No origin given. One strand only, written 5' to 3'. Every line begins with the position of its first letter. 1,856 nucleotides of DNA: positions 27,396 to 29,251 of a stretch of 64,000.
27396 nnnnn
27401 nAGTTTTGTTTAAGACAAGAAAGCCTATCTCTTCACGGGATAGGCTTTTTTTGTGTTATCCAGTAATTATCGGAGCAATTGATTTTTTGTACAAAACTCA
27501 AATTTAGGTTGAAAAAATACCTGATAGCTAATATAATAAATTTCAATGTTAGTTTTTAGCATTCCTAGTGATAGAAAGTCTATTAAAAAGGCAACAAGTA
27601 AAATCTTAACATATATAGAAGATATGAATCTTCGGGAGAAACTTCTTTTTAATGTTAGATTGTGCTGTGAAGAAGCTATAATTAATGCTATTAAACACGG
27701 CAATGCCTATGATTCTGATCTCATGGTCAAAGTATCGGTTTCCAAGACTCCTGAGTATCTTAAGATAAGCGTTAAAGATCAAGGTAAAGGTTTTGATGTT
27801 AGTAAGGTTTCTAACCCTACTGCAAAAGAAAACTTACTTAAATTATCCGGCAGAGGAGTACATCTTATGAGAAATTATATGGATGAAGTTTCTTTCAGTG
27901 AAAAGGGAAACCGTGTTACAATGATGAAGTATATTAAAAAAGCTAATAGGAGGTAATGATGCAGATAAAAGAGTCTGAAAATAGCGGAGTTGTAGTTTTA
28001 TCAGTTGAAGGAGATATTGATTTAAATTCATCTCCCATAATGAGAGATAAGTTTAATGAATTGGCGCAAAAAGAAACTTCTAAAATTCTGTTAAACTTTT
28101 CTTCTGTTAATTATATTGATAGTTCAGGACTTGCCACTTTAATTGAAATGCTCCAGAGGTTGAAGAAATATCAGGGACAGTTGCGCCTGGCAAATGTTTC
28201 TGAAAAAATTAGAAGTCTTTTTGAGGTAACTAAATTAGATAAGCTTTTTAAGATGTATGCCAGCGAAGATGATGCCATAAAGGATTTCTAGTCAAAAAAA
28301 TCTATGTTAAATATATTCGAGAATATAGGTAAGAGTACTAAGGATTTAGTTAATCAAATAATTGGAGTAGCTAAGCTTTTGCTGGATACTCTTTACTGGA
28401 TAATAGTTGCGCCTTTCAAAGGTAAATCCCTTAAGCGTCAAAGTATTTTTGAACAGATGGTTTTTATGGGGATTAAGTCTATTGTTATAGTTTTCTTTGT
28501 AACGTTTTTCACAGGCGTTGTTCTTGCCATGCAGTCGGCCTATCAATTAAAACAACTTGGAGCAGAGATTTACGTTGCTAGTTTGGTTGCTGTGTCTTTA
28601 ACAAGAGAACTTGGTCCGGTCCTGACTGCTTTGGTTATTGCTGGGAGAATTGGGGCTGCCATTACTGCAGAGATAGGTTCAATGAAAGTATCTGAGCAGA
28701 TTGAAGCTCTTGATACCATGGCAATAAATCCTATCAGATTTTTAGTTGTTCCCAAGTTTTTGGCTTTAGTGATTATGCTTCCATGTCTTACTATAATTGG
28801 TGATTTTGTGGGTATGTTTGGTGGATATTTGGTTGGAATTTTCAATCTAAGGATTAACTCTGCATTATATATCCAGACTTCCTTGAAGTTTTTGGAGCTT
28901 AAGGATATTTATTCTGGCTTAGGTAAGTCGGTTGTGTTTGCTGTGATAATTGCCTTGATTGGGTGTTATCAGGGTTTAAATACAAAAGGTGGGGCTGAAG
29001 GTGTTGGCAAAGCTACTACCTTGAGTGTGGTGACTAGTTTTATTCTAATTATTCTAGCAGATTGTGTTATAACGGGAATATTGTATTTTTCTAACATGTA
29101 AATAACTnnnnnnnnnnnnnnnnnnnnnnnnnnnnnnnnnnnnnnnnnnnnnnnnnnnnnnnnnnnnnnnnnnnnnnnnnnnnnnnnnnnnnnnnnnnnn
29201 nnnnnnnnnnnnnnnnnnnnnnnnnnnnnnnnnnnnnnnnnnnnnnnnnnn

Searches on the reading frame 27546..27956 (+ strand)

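Call 53: search_protein_families(library=pfam, proteins=[window:27546-27956:+], max_evalue=0.00001)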
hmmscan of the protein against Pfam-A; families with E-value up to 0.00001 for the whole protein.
window:27546-27956:+ (136 aa): 2 families
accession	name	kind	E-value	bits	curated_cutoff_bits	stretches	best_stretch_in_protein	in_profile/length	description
PF13581.12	HATPase_c_2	-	1.5e-26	93.3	27.4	1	7-128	2-127/127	Histidine kinase-like ATPase domain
PF02518.31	HATPase_c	-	4.6e-07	30.7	26.4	1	38-125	7-104/111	Histidine kinase-, DNA gyrase B-, and HSP90-like ATPase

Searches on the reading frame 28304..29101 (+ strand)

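Call 53: search_protein_families(library=pfam, proteins=[window:28304-29101:+], max_evalue=0.00001)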
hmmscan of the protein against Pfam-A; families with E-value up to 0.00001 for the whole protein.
window:28304-29101:+ (265 aa): 1 family
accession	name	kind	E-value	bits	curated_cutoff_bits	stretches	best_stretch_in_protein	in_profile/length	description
PF02405.21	MlaE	-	2.2e-83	279.5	22.5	1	49-257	2-210/212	Permease MlaE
